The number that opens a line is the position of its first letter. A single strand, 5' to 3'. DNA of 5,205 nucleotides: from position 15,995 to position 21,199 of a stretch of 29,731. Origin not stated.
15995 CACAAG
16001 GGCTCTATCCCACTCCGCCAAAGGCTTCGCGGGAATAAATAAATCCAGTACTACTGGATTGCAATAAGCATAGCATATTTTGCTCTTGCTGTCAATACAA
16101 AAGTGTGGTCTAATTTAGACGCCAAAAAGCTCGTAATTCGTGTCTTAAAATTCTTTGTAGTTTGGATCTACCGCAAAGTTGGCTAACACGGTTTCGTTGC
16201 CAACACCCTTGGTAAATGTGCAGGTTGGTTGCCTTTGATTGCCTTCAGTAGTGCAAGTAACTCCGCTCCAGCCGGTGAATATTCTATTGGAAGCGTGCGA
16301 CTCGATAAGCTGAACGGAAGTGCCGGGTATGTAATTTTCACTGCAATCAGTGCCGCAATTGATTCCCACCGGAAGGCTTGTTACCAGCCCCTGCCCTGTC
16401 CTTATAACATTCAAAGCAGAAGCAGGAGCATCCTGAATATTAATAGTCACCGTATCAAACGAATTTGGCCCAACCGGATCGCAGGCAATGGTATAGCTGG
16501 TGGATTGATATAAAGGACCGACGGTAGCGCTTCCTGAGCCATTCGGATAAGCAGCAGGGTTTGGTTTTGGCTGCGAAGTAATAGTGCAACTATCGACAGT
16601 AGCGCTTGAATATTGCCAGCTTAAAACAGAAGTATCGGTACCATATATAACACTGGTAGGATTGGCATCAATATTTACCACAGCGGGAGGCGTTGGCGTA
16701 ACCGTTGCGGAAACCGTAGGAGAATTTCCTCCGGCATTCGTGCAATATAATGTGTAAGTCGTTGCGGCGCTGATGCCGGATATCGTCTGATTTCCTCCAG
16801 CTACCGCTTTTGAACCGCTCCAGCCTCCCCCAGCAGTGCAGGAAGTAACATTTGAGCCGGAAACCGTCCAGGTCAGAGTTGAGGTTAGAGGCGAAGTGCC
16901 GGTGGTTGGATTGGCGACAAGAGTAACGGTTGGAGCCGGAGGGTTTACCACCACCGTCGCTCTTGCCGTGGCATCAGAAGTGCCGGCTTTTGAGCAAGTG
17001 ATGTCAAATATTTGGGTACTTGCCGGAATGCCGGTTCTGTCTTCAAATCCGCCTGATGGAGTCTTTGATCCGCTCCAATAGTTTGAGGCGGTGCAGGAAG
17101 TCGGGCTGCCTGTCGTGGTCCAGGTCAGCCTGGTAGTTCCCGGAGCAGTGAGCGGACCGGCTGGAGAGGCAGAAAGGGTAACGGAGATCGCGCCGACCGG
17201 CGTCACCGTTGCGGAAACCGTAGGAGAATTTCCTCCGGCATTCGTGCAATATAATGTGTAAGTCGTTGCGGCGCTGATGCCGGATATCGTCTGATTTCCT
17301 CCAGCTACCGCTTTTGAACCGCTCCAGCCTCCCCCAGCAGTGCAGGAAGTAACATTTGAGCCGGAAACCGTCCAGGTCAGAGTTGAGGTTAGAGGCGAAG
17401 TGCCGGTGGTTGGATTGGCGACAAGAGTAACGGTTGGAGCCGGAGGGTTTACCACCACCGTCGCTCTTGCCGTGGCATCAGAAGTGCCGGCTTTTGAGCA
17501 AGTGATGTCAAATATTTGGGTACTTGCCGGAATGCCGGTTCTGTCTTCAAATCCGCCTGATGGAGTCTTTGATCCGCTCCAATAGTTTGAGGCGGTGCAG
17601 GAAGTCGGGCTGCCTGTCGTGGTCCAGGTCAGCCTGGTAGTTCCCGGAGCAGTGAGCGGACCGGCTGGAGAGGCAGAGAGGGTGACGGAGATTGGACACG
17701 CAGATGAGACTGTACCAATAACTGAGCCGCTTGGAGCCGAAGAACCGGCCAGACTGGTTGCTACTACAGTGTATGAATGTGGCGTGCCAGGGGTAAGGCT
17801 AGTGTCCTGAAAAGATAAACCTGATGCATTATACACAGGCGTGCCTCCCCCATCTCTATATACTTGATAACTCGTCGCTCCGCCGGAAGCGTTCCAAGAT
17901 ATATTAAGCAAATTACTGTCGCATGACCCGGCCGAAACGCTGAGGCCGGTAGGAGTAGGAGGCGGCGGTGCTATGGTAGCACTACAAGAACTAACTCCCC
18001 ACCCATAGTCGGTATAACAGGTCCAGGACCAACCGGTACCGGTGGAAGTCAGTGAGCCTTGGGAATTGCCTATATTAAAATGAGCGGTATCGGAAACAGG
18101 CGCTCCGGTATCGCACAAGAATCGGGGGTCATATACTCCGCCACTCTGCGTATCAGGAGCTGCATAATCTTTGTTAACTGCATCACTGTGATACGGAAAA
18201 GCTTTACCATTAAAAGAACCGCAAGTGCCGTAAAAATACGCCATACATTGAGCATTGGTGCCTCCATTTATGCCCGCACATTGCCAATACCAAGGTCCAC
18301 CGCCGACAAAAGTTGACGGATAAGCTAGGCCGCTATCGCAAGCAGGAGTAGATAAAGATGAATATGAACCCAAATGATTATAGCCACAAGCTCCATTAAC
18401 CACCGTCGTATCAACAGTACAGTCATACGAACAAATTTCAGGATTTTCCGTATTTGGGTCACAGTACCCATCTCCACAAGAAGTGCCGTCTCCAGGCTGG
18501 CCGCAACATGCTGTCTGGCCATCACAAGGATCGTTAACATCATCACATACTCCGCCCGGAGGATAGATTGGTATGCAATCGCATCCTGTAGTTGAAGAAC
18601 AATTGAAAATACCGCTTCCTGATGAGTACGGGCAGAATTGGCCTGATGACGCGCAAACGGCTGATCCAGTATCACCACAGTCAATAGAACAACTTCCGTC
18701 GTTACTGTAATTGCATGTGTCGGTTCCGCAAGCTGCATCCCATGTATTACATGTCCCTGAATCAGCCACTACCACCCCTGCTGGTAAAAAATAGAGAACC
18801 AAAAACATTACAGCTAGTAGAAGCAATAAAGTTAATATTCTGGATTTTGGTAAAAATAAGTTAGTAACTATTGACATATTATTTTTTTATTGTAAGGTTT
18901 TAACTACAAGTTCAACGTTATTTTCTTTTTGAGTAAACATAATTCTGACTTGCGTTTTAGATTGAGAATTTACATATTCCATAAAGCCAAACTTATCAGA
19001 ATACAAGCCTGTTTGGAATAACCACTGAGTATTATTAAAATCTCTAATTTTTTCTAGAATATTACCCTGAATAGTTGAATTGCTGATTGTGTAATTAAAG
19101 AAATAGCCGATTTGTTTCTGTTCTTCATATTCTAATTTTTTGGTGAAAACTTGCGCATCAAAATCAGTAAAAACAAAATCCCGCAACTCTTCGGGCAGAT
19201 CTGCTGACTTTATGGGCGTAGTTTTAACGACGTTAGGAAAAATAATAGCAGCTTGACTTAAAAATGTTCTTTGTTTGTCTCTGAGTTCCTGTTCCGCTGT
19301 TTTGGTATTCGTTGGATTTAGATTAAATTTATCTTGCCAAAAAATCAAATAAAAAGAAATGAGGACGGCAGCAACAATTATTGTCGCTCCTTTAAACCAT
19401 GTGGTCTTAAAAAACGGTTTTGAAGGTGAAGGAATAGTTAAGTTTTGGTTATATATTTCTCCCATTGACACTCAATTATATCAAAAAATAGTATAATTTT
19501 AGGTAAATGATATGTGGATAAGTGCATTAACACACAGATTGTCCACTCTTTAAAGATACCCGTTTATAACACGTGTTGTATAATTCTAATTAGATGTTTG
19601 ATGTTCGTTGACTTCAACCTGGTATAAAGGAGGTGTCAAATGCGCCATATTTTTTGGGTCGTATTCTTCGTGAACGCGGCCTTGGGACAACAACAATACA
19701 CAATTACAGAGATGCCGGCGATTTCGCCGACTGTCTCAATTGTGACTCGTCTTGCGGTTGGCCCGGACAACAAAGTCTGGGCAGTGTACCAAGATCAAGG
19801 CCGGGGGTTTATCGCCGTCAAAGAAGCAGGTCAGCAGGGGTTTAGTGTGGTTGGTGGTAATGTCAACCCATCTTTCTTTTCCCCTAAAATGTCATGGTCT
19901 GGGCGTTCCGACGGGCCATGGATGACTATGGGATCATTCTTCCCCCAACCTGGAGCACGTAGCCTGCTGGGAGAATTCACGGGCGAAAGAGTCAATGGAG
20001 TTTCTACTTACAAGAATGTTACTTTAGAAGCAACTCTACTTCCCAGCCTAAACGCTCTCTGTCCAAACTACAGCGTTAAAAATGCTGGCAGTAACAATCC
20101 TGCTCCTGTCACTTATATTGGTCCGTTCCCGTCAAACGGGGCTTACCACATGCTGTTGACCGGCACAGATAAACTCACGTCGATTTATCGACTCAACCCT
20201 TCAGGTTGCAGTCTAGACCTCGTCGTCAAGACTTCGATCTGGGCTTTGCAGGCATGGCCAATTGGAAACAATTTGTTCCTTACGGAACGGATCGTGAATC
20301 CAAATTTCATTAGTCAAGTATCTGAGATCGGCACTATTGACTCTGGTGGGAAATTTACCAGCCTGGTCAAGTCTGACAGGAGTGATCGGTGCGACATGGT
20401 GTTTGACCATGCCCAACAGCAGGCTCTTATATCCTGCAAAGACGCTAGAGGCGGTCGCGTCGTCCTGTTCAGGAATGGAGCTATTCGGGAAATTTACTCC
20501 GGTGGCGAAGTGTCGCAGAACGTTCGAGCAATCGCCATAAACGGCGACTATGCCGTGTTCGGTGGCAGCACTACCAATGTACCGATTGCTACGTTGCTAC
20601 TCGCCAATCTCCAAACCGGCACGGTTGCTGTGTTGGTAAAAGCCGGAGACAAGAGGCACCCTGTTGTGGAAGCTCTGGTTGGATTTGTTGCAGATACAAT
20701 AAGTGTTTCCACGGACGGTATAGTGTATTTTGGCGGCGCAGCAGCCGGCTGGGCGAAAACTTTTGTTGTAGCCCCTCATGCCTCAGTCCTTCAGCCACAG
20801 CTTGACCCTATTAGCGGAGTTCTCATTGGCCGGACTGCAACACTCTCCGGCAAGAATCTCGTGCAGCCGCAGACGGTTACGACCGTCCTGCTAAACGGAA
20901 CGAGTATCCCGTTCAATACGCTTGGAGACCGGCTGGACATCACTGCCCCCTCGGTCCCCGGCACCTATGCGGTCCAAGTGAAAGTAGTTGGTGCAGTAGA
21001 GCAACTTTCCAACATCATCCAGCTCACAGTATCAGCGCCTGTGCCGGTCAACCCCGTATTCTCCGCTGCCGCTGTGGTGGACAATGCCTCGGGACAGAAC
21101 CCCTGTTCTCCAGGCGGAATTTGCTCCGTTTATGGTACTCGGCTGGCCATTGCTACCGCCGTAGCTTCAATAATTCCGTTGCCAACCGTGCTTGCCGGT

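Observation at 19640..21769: Acidobacteria-signature C-terminal domain protein in a CPR-like genome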

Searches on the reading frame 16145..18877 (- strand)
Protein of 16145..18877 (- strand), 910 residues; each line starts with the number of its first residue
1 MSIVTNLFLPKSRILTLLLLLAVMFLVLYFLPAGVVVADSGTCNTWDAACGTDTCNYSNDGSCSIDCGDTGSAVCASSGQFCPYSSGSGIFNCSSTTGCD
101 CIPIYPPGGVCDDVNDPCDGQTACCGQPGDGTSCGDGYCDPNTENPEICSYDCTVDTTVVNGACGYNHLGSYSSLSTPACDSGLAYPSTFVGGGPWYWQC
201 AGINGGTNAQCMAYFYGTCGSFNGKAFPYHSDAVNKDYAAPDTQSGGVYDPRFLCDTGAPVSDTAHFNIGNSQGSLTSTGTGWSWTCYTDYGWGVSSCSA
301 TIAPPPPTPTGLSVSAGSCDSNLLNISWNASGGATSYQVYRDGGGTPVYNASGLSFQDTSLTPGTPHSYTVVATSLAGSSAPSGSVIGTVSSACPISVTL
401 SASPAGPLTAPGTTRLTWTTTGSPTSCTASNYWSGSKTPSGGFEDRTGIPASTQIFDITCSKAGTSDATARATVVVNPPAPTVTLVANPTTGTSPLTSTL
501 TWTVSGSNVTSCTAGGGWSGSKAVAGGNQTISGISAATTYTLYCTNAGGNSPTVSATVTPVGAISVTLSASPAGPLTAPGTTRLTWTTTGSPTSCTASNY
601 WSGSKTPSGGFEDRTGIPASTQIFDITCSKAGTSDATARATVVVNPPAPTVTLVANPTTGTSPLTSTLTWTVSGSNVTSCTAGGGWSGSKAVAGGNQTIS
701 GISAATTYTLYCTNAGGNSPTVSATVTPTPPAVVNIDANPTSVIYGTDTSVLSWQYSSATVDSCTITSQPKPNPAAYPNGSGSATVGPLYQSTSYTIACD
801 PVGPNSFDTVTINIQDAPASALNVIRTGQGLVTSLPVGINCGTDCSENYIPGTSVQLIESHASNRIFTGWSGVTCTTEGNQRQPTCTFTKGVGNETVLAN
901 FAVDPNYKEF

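Call 6: search_protein_families(library=ncbifam, proteins=[window:16145-18877:-], max_evalue=0.01)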
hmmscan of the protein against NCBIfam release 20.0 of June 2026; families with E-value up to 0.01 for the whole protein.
window:16145-18877:- (910 aa): 1 family
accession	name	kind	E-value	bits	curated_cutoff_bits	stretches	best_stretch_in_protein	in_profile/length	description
NF002869.0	PRK03187.1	equivalog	0.00021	20.4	307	0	426-474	76-120/276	protein-glutamine gamma-glutamyltransferase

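Call 7: search_protein_families(library=pfam, proteins=[window:16145-18877:-], max_evalue=0.01)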
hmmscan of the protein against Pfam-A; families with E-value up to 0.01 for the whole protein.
window:16145-18877:- (910 aa): 1 family
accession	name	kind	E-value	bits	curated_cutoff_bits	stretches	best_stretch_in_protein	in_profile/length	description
PF00041.27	fn3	-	0.0066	17.1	25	1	308-386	2-81/84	Fibronectin type III domain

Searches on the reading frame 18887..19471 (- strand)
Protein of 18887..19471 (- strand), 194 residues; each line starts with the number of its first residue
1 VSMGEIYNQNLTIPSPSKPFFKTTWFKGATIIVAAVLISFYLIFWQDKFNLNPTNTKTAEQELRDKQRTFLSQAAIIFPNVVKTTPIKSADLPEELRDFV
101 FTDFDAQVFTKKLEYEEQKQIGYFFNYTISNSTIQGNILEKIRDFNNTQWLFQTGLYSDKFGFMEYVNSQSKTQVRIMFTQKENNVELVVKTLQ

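Call 6: search_protein_families(library=ncbifam, proteins=[window:18887-19471:-], max_evalue=0.01)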
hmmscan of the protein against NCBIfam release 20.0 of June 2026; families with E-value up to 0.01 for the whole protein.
window:18887-19471:- (194 aa): 0 families

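Call 7: search_protein_families(library=pfam, proteins=[window:18887-19471:-], max_evalue=0.01)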
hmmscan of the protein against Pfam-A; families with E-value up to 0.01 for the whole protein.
window:18887-19471:- (194 aa): 0 families

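Call 14: find_encoding_contigs(protein=window:18887-19471:-, flank=10000)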
Protein window:18887-19471:- (194 aa): no gene with exactly this product is on record in the collection.

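Call 20: find_encoding_contigs(protein=window:18887-19465:-, flank=10000)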
Protein window:18887-19465:- (192 aa): no gene with exactly this product is on record in the collection.
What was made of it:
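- Tried and rejected: Exact-sequence look-ups of the small membrane protein found nothing (calls 14, 20).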

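Call 95: search_protein_families(library=pfam, proteins=[window:18887-19465:-], max_evalue=0.001)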
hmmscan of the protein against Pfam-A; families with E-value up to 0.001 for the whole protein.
window:18887-19465:- (192 aa): 0 families

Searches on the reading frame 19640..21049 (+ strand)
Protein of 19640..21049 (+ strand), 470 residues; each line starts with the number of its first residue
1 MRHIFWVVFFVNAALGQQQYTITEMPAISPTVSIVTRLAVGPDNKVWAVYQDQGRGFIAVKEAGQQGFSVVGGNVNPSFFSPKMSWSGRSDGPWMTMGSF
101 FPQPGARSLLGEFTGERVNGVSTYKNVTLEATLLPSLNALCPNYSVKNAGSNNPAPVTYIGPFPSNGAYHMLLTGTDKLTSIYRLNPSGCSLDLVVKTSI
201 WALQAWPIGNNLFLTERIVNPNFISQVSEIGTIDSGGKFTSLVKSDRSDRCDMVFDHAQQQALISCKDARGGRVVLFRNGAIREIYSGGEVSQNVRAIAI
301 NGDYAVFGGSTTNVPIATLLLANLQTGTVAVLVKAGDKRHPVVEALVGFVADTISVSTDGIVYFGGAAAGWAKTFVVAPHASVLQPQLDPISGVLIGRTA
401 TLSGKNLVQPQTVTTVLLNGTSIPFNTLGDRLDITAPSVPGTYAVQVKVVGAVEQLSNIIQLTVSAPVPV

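Call 40: find_homologous_proteins(query=A3, max_evalue=0.00001)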
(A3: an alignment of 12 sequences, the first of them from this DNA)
Query A3 (12 sequences) (470 aa, profile of the alignment): 4 proteins with E <= 0.00001 among 8000 candidates.
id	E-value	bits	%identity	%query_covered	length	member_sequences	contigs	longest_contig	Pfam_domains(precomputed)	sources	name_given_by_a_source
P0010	2.6e-139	483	22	42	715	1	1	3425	-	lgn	-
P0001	4.6e-132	459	100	100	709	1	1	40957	PF01833.31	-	-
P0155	3.1e-8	51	35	10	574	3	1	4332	PF00691.26,PF08308.18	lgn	-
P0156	1.3e-6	46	25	20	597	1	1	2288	PF00691.26,PF08308.18,PF13620.13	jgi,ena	-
